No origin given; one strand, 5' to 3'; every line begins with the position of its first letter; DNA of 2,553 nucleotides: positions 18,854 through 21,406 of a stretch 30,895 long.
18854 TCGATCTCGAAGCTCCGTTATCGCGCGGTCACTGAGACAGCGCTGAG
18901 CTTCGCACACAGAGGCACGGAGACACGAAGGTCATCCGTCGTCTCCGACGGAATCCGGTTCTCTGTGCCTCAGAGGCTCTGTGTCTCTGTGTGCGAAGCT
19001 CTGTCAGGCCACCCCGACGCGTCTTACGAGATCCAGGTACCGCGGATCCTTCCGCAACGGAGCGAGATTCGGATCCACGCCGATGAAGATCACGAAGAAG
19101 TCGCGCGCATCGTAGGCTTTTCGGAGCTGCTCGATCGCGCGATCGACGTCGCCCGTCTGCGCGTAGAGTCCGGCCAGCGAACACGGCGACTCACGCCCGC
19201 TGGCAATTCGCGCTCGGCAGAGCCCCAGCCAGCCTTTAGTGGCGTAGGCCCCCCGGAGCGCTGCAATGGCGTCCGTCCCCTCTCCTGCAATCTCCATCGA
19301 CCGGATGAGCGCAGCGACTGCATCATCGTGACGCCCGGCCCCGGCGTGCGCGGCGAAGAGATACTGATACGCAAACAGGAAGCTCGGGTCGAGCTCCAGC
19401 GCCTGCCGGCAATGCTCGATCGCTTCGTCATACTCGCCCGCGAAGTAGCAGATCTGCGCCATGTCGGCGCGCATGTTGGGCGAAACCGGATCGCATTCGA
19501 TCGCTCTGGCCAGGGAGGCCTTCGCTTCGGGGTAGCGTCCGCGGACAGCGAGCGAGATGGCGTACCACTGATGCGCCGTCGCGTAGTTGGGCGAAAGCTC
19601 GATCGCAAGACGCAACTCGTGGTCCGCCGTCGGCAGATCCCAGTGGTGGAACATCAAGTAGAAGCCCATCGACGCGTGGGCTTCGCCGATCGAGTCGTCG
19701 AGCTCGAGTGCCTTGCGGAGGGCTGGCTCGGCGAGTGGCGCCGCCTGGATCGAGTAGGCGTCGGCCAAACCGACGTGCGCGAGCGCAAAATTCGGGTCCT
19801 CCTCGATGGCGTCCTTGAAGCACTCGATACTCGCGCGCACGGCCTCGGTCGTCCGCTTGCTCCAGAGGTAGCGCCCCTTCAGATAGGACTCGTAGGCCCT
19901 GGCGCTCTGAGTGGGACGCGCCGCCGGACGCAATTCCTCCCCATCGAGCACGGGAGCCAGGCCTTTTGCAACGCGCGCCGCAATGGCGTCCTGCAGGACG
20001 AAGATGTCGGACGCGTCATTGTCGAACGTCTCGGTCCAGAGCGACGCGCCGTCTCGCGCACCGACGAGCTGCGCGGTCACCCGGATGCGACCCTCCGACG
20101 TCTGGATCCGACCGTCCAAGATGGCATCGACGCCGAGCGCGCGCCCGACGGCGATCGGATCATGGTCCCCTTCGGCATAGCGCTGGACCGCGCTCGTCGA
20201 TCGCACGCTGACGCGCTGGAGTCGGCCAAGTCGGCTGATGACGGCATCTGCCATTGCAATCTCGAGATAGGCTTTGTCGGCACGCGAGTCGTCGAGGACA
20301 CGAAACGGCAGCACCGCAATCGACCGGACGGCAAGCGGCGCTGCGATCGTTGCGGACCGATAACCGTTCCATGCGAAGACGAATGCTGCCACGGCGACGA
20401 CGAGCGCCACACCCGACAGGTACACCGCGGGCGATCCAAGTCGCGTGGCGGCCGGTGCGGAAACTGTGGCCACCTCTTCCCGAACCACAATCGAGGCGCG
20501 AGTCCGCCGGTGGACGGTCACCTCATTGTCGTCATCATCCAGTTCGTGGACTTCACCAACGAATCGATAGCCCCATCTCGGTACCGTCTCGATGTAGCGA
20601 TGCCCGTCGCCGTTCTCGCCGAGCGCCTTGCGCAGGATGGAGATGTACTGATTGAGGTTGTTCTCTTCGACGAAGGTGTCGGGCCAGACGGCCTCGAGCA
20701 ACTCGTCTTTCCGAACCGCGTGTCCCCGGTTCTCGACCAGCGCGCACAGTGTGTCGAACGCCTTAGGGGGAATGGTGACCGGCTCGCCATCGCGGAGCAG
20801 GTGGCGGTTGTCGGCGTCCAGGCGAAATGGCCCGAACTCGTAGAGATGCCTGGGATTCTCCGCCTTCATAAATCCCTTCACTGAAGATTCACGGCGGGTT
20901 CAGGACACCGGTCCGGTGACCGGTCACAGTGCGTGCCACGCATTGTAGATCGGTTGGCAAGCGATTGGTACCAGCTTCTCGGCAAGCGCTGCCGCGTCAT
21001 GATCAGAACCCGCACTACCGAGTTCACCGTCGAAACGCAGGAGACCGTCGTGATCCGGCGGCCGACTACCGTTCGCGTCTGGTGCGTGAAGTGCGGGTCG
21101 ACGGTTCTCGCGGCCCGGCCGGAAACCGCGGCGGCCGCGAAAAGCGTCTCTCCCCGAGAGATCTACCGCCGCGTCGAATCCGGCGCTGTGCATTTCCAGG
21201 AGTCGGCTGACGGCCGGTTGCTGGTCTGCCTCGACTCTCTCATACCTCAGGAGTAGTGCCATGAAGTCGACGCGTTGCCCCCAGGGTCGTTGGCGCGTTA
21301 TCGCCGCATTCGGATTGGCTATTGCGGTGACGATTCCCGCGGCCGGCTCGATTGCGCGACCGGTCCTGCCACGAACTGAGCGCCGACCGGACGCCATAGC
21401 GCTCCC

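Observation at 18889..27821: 8.5-kb regulator + tandem SBBP beta-propeller cassette interrupting a pyrimidine gene cluster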

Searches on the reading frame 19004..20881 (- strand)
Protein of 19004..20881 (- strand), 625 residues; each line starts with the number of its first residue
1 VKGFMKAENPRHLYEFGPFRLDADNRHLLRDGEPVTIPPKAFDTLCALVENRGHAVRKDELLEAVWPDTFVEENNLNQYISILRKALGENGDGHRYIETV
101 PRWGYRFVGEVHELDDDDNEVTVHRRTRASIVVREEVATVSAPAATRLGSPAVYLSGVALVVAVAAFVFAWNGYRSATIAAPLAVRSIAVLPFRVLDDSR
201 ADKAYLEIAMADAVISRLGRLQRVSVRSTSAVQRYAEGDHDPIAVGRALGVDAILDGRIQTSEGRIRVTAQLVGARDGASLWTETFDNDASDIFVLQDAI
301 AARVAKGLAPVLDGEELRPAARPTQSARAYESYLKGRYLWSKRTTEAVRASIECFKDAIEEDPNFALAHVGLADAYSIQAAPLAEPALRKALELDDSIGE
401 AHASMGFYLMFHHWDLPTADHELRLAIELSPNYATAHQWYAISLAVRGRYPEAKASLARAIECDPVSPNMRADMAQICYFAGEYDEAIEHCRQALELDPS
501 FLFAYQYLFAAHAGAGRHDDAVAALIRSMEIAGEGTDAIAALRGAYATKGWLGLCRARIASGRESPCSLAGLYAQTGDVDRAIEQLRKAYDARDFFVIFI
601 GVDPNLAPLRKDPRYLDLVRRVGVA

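Call 3: search_protein_families(library=pfam, proteins=[window:19004-20881:-], max_evalue=0.01)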
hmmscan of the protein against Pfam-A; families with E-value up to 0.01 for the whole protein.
window:19004-20881:- (625 aa): 13 families
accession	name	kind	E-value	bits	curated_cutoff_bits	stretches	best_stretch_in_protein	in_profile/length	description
PF00486.34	Trans_reg_C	-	2.7e-19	69.5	26.2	1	32-107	1-77/77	Transcriptional regulatory protein, C terminal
PF13431.12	TPR_17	-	6.3e-17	60.8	24.4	0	354-379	1-26/34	Tetratricopeptide repeat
PF13414.12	TPR_11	-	5.2e-16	58.5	26.8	1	476-501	2-27/42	TPR repeat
PF07719.23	TPR_2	-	2.4e-14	52.6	27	1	474-500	7-33/34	Tetratricopeptide repeat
PF00515.34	TPR_1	-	5.5e-14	51.7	27.8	1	474-501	7-34/34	Tetratricopeptide repeat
PF14559.12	TPR_19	-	5.9e-13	49.4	25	2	481-543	4-65/68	Tetratricopeptide repeat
PF13181.12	TPR_8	-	1.2e-12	47.3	25.7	1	474-500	7-33/34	Tetratricopeptide repeat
PF13428.12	TPR_14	-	7.7e-11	42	23.5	1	469-508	2-41/44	Tetratricopeptide repeat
PF13432.12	TPR_16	-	5.7e-10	39.9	32.7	1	442-500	5-63/65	Tetratricopeptide repeat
PF13424.12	TPR_12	-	1.6e-09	38.2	30.1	2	435-498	4-75/77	Tetratricopeptide repeat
PF13176.12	TPR_7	-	6.1e-07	29.5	27.9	0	474-499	5-30/36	Tetratricopeptide repeat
PF12895.13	ANAPC3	-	4e-06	27.4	27.2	1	428-490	17-78/82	Anaphase-promoting complex, cyclosome, subunit 3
PF13374.12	TPR_10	-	0.00032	21.1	27.5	0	479-497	13-31/42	Tetratricopeptide repeat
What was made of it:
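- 19004..20869 (-): REG: a transmembrane one-component regulator with an N-terminal OmpR/ToxR-type winged helix (about aa 28-103), a TM segment (aa 144-170), and an extracytoplasmic alpha/beta region plus TPR domain. Trans_reg_C 2.7e-19 and multiple TPR families (call 3).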

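Call 11: search_protein_families(library=ncbifam, proteins=[window:19004-20881:-], max_evalue=0.01)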
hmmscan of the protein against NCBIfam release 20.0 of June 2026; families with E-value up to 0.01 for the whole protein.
window:19004-20881:- (625 aa): 41 families (the best 25 are shown)
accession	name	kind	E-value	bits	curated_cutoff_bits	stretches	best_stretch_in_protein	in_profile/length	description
NF009037.0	PRK12370.1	equivalog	1.2e-25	89.9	589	2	6-112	6-110/553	HilA/EilA family virulence transcriptional regulator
NF007540.1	PRK10153.1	equivalog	3.1e-16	59.3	400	1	21-143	13-135/516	lysine decarboxylation/transport transcriptional activator CadC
TIGR02917.1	PEP_TPR_lipo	equivalog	8.3e-16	57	312.2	2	420-592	417-596/899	XrtA/PEP-CTERM system TPR-repeat protein PrsT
NF047558.1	TPR_END_plus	domain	6.8e-15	54.8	32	1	569-619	5-55/56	TPR end-of-group domain-containing protein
TIGR04510.1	mod_pep_cyc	subfamily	2.5e-14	52.8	400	1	250-527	315-593/814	putative peptide modification system cyclase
NF040959.1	MamA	equivalog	2.8e-14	53.1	200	1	426-531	97-202/204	magnetosome protein MamA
TIGR02521.1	type_IV_pilW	equivalog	2.9e-12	46.6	154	1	338-489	41-190/234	type IV pilus biogenesis/stability protein PilW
NF033117.2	vanR_ACDEGLN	exception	1.5e-11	44.3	350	1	11-106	128-224/226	VanR-ABDEGLN family response regulator transcription factor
NF008870.1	PRK11906.1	equivalog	5e-11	42.3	800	1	28-115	23-109/458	HilA family transcriptional regulator YgeH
TIGR02154.1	PhoB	equivalog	4.4e-09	36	296.2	1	14-107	132-225/226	phosphate regulon transcriptional regulator PhoB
TIGR00990.1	3a0801s09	subfamily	6.9e-09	34.9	757.25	1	378-529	311-460/615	mitochondrial import receptor subunit TOM70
NF033120.0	vanR_FM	exception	1.5e-08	34.6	460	1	8-109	129-231/231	vancomycin resistance response regulator transcription factor, VanR-F/VanR-M family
NF033762.1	social_mot_Tgl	equivalog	1.7e-08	34.1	225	1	387-538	53-206/252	social motility TPR repeat lipoprotein Tgl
NF053854.1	RespRegPhoBBctds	equivalog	7.6e-08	32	270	1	9-107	128-224/225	two-component system response regulator PhoB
NF007005.1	PRK09468.1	equivalog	8.7e-08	31.9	331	1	12-110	135-234/237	osmolarity response regulator transcription factor OmpR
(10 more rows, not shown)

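Call 78: search_protein_families(library=padloc, proteins=[window:19004-20869:-], max_evalue=0.001)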
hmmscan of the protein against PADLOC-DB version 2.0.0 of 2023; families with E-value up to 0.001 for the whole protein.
window:19004-20869:- (621 aa): 0 families

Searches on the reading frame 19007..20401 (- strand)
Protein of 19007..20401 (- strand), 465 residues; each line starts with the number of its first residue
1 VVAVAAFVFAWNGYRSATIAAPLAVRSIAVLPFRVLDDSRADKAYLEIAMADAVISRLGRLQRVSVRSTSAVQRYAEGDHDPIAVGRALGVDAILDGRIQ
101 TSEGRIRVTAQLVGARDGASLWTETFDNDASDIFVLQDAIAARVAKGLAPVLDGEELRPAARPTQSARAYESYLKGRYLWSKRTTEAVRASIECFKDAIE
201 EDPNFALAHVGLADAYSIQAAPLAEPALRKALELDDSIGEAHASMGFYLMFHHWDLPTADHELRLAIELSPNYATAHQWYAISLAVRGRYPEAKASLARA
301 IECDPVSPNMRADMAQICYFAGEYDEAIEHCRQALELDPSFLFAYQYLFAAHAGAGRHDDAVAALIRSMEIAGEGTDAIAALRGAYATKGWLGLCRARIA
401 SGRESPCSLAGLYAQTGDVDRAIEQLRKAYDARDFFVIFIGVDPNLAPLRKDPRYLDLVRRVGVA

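Call 45: search_protein_families(library=pfam, proteins=[window:19007-20401:-], max_evalue=5)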
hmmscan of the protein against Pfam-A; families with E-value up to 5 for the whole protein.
window:19007-20401:- (465 aa): 26 families (the best 25 are shown)
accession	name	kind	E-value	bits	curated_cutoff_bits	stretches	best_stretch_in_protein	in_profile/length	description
PF13431.12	TPR_17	-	1.2e-17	63.1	24.4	4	194-219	1-26/34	Tetratricopeptide repeat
PF13414.12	TPR_11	-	7.5e-17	61.2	26.8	3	316-341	2-27/42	TPR repeat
PF07719.23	TPR_2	-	2.1e-15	55.9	27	3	314-340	7-33/34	Tetratricopeptide repeat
PF00515.34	TPR_1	-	6.1e-15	54.7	27.8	2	314-341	7-34/34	Tetratricopeptide repeat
PF13181.12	TPR_8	-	1.1e-13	50.6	25.7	2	314-340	7-33/34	Tetratricopeptide repeat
PF14559.12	TPR_19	-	2.2e-13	50.8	25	3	321-383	4-65/68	Tetratricopeptide repeat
PF13428.12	TPR_14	-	1.3e-11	44.4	23.5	3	309-348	2-41/44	Tetratricopeptide repeat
PF13432.12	TPR_16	-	2.5e-10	41.1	32.7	4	282-340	5-63/65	Tetratricopeptide repeat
PF13424.12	TPR_12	-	3.2e-10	40.5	30.1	4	275-338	4-75/77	Tetratricopeptide repeat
PF13176.12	TPR_7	-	6.3e-07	29.4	27.9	2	314-339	5-30/36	Tetratricopeptide repeat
PF12895.13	ANAPC3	-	1.2e-06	29.1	27.2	1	268-330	17-78/82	Anaphase-promoting complex, cyclosome, subunit 3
PF13374.12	TPR_10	-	0.00014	22.2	27.5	1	319-337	13-31/42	Tetratricopeptide repeat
PF24575.1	TPR_Slam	-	0.0034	18.2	35.2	0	321-344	60-83/104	Surface lipoprotein assembly modifier, N-terminal TPR repeats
PF18097.6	Vta1_C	-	0.0042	17.1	26.3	2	418-431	22-35/38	Vta1 C-terminal domain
PF25063.1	ARM_TT21_C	-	0.0052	17.1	35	1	314-374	101-161/209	Tetratricopeptide repeat protein 21 C-terminal ARM domain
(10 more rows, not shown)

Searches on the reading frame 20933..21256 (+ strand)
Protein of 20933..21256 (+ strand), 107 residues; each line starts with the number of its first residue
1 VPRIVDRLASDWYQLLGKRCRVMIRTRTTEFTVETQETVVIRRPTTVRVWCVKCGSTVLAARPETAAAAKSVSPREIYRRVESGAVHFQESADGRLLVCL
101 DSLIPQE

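Call 3: search_protein_families(library=pfam, proteins=[window:20933-21256:+], max_evalue=0.01)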
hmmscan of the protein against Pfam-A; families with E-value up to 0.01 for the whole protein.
window:20933-21256:+ (107 aa): 1 family
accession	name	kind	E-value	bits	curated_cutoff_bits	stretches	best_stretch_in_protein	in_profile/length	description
PF24336.1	DUF7504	-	0.0026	18.7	27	1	19-104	30-124/179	Family of unknown function (DUF7504)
